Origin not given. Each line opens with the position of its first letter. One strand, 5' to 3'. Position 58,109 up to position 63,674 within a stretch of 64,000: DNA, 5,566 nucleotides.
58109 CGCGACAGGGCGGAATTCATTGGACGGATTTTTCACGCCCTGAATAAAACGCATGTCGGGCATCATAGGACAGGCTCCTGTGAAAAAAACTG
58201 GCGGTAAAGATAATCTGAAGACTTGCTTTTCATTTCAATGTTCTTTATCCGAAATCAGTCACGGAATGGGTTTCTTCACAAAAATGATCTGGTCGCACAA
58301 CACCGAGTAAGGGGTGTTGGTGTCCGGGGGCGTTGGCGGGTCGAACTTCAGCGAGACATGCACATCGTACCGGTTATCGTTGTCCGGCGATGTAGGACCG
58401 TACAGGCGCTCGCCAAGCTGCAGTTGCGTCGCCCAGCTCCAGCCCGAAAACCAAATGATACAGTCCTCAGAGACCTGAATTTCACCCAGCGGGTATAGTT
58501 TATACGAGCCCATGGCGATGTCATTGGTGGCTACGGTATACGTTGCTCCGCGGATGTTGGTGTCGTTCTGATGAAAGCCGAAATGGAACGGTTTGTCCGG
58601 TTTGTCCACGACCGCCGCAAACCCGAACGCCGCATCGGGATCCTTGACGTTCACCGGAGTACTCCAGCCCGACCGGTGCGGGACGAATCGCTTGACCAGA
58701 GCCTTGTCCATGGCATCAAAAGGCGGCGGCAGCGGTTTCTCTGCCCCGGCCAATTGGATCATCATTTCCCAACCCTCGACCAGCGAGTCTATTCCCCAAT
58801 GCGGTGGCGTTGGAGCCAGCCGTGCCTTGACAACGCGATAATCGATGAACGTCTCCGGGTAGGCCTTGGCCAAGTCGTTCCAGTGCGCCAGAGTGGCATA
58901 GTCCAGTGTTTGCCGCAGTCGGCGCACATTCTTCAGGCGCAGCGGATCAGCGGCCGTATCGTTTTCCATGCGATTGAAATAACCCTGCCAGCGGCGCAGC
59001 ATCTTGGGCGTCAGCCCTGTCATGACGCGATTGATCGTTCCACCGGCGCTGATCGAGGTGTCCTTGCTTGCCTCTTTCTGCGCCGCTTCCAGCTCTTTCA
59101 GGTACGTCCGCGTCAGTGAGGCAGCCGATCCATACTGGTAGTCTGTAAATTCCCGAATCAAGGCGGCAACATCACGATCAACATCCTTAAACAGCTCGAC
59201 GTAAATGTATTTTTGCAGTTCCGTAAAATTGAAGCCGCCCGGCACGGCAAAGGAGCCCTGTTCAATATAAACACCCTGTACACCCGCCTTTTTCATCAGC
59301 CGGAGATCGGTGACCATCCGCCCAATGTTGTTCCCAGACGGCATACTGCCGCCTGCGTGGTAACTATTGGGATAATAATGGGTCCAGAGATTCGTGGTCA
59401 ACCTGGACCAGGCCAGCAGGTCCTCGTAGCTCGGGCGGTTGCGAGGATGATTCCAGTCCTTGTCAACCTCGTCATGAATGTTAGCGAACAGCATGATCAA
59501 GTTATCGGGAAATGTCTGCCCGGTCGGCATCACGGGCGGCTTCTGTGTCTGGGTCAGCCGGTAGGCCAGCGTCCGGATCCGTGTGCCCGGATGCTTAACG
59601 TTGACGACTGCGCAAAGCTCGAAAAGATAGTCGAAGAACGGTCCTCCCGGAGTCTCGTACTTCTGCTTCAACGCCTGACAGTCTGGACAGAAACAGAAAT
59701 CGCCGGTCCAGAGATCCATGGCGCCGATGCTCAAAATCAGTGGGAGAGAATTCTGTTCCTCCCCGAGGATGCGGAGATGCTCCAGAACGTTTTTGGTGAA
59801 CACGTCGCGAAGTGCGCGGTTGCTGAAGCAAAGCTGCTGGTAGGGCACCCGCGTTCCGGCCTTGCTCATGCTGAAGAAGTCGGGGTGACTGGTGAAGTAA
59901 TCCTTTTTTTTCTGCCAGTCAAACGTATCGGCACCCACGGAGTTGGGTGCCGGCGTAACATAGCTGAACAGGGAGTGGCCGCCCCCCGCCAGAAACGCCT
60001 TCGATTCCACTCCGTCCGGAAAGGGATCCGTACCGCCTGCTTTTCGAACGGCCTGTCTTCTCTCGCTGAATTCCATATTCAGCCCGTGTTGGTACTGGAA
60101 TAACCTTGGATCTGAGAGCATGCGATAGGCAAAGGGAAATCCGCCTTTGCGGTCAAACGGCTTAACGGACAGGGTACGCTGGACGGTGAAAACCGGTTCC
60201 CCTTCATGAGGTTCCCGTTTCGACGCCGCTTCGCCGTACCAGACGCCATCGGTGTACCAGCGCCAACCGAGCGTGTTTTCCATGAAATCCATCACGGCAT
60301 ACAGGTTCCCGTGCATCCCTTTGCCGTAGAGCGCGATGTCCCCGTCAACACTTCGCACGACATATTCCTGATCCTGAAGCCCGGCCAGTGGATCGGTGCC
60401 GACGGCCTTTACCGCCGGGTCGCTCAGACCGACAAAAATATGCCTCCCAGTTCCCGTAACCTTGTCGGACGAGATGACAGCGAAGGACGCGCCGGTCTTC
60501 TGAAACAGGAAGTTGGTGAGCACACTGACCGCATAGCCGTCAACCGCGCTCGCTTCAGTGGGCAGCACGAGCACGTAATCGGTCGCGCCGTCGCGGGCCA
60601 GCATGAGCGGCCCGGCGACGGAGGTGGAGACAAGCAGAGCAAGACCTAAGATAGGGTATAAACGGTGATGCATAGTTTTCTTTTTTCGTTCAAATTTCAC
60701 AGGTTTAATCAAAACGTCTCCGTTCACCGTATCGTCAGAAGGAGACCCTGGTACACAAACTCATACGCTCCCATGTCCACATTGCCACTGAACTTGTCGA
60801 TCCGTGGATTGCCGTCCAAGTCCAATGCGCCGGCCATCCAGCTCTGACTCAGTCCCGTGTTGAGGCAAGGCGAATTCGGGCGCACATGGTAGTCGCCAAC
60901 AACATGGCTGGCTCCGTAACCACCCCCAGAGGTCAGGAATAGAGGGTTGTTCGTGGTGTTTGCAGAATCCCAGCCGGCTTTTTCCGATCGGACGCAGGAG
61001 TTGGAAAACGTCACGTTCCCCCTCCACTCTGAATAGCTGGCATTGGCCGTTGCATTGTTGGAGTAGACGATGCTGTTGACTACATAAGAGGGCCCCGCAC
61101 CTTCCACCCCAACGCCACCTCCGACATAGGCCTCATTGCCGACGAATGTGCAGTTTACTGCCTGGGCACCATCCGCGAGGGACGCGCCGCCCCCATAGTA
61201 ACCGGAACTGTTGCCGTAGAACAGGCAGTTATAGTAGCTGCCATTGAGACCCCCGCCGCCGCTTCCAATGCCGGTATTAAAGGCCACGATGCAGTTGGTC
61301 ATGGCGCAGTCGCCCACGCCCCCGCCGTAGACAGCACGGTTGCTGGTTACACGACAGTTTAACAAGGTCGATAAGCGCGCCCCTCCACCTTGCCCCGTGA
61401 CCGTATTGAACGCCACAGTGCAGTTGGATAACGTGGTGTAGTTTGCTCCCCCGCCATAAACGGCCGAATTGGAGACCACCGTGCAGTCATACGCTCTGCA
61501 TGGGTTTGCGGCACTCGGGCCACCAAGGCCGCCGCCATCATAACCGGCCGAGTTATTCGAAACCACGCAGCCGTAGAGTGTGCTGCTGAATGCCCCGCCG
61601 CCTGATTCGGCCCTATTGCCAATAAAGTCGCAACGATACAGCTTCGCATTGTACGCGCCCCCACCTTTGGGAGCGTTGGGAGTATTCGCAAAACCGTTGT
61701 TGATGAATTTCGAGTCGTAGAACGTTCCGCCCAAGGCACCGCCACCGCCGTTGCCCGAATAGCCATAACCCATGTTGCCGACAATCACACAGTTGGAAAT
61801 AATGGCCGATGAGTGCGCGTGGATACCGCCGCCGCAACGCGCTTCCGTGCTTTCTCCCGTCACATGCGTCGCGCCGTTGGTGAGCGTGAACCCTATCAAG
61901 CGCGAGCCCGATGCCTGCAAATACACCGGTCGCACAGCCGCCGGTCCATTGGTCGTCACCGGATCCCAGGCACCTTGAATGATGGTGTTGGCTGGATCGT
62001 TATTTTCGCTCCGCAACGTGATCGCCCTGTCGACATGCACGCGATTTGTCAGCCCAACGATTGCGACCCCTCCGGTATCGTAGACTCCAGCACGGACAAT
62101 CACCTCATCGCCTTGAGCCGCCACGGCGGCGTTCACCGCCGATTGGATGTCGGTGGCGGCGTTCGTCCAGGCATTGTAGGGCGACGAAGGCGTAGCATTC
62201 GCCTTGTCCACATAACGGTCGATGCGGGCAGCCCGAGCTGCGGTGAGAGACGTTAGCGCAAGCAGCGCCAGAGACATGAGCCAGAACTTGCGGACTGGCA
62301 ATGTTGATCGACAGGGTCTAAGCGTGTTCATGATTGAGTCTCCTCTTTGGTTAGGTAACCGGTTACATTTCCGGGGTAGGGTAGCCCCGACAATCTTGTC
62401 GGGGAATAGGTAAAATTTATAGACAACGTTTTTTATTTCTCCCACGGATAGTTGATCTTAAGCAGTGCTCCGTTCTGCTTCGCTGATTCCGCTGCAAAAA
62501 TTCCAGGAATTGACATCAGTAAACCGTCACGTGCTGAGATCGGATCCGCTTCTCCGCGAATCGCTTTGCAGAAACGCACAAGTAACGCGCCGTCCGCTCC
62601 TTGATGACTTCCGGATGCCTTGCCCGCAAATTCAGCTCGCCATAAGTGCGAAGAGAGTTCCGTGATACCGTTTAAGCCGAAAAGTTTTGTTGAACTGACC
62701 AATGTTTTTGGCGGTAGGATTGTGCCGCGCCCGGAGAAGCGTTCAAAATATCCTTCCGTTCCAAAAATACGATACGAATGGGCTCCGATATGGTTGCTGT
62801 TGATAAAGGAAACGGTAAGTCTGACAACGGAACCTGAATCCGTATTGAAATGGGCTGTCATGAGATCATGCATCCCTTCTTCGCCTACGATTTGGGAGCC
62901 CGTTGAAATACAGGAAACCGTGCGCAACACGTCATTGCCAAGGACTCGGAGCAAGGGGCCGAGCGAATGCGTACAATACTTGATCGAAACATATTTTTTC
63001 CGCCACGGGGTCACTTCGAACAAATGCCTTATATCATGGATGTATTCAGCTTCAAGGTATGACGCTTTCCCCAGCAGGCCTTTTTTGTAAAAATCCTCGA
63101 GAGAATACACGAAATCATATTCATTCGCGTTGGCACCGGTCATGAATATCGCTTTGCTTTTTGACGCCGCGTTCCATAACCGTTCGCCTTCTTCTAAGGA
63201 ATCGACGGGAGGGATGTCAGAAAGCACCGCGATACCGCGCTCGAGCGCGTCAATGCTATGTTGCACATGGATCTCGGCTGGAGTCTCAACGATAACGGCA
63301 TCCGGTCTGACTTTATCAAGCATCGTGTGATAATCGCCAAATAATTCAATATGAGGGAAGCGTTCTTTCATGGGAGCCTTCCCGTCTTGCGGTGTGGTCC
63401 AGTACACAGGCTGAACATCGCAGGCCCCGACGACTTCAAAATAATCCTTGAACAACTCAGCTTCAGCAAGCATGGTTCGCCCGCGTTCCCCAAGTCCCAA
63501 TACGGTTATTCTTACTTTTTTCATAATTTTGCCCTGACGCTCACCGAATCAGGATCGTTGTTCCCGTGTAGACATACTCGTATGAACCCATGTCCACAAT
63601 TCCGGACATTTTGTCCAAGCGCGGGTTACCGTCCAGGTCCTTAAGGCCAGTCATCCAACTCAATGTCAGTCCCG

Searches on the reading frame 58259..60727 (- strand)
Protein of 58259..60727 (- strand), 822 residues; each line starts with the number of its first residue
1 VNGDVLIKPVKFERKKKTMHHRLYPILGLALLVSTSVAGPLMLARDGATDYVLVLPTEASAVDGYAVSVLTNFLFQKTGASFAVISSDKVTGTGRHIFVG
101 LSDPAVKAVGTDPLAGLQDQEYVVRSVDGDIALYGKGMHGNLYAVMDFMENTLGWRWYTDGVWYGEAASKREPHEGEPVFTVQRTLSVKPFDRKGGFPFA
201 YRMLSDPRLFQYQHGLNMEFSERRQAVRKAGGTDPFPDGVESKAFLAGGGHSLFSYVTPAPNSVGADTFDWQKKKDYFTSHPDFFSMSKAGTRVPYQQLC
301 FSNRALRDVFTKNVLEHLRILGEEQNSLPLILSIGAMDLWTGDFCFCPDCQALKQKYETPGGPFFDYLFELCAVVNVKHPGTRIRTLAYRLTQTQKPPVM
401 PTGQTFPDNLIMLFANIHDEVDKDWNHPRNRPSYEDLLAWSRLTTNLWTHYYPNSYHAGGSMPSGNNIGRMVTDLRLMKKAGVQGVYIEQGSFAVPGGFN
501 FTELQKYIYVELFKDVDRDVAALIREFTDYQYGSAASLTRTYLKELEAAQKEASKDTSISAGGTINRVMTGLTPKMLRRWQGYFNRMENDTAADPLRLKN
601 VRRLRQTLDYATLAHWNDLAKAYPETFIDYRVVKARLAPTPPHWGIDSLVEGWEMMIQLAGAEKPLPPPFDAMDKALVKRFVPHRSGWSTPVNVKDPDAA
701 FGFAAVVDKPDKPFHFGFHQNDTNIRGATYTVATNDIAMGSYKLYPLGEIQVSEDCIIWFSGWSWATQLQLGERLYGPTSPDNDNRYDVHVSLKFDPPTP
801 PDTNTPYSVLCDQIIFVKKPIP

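Call 3: search_protein_families(library=pfam, proteins=[window:58259-60727:-])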
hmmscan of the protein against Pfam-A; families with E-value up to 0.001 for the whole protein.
window:58259-60727:- (822 aa): 1 family
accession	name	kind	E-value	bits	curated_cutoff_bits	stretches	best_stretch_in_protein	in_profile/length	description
PF16126.11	DUF4838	-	8.6e-36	124.1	26.6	1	263-544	59-325/325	Domain of unknown function (DUF4838)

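Call 4: search_protein_families(library=ncbifam, proteins=[window:58259-60727:-])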
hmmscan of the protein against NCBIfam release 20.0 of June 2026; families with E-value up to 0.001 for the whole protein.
window:58259-60727:- (822 aa): 0 families

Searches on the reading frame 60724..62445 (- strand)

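Call 3: search_protein_families(library=pfam, proteins=[window:60724-62445:-])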
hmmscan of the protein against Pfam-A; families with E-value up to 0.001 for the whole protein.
window:60724-62445:- (573 aa): 0 families

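Call 4: search_protein_families(library=ncbifam, proteins=[window:60724-62445:-])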
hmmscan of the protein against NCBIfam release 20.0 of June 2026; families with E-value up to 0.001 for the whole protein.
window:60724-62445:- (573 aa): 1 family
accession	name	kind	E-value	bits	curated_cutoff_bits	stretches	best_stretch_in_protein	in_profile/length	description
NF041518.1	choice_anch_Q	domain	4.7e-05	23.6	25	1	520-563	18-57/58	choice-of-anchor Q domain-containing protein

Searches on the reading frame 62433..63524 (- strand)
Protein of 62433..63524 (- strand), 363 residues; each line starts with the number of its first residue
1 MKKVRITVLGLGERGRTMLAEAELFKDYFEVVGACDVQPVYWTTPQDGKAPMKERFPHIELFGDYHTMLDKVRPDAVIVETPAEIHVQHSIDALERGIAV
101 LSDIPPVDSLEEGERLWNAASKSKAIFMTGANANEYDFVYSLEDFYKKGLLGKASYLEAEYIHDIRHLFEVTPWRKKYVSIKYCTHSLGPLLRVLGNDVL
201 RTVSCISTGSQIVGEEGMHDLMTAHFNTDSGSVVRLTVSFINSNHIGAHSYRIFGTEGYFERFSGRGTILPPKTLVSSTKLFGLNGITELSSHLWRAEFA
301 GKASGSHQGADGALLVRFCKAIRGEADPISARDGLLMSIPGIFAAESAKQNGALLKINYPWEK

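Call 6: search_protein_families(library=pfam, proteins=[window:62433-63524:-])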
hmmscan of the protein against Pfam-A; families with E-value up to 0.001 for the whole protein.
window:62433-63524:- (363 aa): 3 families
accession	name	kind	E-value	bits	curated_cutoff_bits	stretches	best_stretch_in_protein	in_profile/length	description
PF01408.29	GFO_IDH_MocA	-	3.9e-13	50.6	24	1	5-130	2-119/120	Oxidoreductase family, NAD-binding Rossmann fold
PF22725.1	GFO_IDH_MocA_C3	-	3.3e-05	24.3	27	1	146-260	8-123/124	GFO/IDH/MocA C-terminal domain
PF21252.2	Glyco_hydro_109_C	-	0.00081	19.2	27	0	146-169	7-30/187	Glycosyl hydrolase 109, C-terminal domain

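Call 88: search_protein_families(library=ncbifam, proteins=[window:62433-63524:-], max_evalue=0.00001)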
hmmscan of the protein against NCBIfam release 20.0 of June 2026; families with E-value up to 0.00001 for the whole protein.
window:62433-63524:- (363 aa): 4 families
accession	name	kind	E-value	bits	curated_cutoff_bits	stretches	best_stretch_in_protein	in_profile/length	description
NF040723.1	UDP-GlcNAcDh_Arch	equivalog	1.9e-10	40.7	450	1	4-158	1-145/302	UDP-N-acetylglucosamine 3-dehydrogenase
NF058561.1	BT_2158_fam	equivalog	1.3e-09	37.1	750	1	3-159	35-182/487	glycoside 3-dehydrogenase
TIGR04380.1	myo_inos_iolG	equivalog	4.2e-07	29.2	355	1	5-156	3-147/330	inositol 2-dehydrogenase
NF052479.1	LevoglcsnDh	equivalog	2.1e-06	26.7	650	1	1-165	1-165/386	levoglucosan dehydrogenase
